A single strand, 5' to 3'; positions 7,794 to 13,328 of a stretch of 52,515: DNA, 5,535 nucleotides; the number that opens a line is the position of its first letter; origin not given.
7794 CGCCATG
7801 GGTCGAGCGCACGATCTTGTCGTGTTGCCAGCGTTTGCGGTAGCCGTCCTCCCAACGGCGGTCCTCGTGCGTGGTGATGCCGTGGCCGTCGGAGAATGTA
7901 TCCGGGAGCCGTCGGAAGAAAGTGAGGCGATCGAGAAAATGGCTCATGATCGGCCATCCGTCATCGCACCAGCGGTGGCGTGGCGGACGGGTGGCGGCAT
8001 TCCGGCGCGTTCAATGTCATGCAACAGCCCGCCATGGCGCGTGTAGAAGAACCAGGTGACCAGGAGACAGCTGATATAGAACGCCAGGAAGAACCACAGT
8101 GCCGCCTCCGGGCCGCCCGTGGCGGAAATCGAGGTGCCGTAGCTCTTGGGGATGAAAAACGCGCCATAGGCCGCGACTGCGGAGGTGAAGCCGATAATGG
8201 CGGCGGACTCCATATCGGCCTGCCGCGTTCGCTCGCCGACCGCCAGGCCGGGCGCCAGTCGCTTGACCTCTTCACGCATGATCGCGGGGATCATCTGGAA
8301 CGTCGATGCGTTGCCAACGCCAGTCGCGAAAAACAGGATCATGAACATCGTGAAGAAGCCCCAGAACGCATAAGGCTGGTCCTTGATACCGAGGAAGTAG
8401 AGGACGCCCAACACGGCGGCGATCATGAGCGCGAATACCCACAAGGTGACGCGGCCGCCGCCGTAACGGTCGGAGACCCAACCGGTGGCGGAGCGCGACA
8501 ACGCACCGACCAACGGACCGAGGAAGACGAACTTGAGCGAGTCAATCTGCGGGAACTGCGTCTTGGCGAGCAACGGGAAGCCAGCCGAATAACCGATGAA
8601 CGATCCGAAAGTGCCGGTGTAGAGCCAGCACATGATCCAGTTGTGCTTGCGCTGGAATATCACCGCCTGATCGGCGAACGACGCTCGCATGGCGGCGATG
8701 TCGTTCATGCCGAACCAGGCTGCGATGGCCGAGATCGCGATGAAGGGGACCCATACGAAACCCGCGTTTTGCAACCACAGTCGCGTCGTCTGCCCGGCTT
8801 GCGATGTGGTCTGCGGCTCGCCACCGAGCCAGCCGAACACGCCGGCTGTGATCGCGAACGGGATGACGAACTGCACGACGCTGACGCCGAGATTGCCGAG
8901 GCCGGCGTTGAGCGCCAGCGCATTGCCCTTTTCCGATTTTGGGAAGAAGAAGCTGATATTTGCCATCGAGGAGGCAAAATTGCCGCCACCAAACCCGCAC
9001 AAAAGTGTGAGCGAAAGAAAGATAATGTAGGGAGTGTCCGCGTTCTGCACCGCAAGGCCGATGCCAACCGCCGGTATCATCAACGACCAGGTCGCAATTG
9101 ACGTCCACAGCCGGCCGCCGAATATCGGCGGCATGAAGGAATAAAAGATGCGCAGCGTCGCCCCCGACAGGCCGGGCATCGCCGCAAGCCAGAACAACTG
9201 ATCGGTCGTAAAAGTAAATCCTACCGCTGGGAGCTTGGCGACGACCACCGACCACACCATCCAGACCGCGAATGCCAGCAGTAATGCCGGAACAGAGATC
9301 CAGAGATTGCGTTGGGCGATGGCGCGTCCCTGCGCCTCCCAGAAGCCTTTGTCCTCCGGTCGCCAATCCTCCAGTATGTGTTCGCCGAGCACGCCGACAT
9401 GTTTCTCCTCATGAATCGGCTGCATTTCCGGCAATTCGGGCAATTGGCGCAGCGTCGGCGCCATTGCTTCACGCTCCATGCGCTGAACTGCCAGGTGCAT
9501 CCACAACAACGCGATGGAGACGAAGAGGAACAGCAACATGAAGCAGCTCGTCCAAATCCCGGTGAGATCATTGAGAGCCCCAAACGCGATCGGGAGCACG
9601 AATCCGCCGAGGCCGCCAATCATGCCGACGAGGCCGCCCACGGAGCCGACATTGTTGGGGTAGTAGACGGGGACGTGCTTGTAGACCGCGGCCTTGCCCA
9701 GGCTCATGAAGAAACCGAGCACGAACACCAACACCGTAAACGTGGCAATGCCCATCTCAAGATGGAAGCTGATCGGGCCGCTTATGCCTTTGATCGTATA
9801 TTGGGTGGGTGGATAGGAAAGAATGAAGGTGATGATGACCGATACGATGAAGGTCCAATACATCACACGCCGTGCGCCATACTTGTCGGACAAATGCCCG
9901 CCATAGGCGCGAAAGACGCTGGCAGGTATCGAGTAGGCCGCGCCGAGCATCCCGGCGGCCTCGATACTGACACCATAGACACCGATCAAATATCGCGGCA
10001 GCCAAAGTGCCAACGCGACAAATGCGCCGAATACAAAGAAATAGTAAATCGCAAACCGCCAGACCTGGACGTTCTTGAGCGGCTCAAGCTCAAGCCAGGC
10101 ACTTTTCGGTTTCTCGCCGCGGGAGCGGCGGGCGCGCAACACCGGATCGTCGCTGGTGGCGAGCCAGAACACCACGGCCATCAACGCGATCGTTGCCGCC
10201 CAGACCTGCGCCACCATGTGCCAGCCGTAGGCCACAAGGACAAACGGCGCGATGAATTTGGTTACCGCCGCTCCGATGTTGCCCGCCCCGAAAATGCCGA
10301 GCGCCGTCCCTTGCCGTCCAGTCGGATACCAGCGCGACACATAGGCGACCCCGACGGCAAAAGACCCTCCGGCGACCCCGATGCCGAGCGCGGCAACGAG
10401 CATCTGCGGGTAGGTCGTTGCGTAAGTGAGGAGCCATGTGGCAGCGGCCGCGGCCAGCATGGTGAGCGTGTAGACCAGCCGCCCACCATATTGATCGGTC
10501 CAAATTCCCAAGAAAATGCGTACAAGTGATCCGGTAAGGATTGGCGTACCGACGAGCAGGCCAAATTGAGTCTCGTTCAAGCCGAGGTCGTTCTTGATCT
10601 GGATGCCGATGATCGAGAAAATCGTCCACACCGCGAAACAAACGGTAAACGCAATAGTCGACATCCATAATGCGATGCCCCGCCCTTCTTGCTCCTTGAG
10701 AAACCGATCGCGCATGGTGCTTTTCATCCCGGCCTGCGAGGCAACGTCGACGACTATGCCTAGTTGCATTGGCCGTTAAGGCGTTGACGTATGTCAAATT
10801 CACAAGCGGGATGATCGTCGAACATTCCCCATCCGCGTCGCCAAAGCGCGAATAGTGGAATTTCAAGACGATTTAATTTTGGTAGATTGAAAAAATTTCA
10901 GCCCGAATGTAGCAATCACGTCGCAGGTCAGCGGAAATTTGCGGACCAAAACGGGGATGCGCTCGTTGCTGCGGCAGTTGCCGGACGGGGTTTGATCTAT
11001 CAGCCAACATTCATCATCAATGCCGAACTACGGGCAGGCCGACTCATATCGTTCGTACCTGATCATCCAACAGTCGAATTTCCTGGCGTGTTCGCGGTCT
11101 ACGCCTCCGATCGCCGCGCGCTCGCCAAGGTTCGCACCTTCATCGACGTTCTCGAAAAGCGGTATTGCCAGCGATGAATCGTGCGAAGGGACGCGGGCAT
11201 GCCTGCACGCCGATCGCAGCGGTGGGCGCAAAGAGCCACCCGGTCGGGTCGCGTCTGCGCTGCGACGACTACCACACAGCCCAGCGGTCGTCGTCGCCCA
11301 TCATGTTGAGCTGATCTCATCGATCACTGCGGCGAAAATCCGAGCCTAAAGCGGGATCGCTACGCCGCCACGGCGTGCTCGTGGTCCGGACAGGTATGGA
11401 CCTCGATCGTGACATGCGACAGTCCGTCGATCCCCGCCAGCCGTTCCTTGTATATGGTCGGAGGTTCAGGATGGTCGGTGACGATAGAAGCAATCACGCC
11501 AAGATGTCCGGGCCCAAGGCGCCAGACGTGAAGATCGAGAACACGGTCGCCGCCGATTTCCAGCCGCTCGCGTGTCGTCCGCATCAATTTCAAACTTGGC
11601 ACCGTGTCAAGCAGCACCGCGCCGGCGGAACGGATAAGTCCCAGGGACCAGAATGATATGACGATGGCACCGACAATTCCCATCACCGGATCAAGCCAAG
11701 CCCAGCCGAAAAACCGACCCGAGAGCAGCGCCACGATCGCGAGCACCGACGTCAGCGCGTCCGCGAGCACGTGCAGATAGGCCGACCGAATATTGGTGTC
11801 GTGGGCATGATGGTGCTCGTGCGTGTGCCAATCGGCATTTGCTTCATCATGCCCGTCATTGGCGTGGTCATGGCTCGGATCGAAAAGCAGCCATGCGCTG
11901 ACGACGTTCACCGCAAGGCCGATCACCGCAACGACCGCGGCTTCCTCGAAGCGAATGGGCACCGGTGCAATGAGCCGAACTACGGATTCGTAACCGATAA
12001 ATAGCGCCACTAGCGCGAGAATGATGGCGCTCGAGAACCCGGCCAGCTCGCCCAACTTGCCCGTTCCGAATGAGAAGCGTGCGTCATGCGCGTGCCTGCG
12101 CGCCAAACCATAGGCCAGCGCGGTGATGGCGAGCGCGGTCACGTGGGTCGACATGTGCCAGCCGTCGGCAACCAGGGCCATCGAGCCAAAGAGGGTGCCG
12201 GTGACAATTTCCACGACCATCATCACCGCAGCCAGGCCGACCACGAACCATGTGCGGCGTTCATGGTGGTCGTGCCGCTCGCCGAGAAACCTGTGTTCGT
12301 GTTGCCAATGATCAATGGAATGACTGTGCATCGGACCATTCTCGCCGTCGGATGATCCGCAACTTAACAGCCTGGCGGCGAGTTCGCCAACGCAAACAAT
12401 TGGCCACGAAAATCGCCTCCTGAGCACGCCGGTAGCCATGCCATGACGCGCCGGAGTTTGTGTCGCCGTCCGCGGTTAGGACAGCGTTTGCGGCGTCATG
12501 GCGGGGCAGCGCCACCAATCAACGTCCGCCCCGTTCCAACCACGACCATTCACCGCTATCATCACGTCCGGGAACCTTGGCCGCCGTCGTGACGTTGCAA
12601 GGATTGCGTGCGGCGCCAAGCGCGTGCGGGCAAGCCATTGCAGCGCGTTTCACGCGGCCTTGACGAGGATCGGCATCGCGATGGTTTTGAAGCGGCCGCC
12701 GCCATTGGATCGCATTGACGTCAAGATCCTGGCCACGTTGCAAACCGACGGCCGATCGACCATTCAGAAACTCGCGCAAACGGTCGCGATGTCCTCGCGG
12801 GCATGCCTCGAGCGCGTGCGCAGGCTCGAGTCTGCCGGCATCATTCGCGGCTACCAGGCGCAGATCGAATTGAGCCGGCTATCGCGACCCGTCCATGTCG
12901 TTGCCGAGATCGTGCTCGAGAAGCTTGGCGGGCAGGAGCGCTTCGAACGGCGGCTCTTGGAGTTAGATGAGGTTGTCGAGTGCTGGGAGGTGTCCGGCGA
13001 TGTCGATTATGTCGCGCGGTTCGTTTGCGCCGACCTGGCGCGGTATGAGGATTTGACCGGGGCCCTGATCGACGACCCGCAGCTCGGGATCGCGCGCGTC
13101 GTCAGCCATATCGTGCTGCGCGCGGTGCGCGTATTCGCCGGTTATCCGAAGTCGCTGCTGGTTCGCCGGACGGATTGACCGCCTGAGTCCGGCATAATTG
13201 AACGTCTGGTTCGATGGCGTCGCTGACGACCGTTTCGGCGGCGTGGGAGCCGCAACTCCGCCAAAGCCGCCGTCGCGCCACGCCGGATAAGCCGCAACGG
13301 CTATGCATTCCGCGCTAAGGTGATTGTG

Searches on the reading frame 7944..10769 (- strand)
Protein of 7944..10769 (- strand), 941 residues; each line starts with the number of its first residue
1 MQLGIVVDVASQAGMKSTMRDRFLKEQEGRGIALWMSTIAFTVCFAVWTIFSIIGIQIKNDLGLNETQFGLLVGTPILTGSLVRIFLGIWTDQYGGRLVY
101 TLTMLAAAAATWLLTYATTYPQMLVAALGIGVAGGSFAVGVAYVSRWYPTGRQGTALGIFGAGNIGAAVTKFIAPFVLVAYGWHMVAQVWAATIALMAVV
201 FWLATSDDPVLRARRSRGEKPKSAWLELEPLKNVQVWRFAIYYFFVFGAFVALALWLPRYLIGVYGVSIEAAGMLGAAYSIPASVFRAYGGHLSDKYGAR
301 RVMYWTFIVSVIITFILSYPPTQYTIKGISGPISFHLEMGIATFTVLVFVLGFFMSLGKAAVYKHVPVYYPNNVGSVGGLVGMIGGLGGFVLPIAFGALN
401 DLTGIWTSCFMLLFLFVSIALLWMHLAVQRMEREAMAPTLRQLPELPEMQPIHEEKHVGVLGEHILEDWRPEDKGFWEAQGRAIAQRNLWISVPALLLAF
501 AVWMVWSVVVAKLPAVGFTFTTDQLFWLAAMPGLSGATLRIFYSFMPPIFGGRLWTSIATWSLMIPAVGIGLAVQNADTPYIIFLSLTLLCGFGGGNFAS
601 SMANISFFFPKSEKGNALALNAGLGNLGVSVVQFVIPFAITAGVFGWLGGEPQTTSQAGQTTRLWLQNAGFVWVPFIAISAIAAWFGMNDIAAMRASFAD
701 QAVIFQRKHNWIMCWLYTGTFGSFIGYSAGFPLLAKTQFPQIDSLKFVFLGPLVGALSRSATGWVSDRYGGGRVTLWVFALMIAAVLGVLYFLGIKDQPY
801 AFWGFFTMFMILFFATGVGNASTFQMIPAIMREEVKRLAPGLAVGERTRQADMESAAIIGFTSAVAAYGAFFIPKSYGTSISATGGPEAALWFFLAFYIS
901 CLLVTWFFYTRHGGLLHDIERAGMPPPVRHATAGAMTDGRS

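Call 19: search_protein_families(library=pfam, proteins=[window:7944-10769:-], max_evalue=0.0001)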
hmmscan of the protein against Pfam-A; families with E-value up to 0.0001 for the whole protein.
window:7944-10769:- (941 aa): 2 families
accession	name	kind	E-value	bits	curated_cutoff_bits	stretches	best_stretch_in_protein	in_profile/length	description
PF07690.21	MFS_1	-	4.6e-69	233.4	33.4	3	38-323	3-291/347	Major Facilitator Superfamily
PF01306.25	LacY_symp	-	4.2e-05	23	24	1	230-314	3-87/413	LacY proton/sugar symporter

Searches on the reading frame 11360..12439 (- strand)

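Call 19: search_protein_families(library=pfam, proteins=[window:11360-12439:-], max_evalue=0.0001)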
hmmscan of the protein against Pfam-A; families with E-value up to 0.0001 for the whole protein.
window:11360-12439:- (359 aa): 1 family
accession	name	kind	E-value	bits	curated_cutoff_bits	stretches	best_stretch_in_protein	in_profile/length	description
PF01545.26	Cation_efflux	-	1.2e-32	113.7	26.6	1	66-277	4-198/198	Cation efflux family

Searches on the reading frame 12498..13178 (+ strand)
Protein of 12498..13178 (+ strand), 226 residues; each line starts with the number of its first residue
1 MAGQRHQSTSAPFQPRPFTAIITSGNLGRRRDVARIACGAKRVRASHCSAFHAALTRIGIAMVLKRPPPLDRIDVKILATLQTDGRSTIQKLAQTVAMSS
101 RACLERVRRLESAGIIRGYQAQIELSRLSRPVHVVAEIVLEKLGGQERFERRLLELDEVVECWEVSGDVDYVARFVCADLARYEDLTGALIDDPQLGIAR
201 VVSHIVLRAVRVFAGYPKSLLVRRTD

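Call 19: search_protein_families(library=pfam, proteins=[window:12498-13178:+], max_evalue=0.0001)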
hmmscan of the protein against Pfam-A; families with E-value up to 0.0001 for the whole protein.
window:12498-13178:+ (226 aa): 3 families
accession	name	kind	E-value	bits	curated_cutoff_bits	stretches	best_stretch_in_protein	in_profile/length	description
PF01037.27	AsnC_trans_reg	-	1.4e-14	54.1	25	1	146-208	11-72/73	Lrp/AsnC ligand binding domain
PF13412.12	HTH_24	-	3.5e-14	52.5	21.9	1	70-117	1-48/48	Winged helix-turn-helix DNA-binding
PF13404.12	HTH_AsnC-type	-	4.1e-13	49.3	27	1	70-111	1-42/42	AsnC-type helix-turn-helix domain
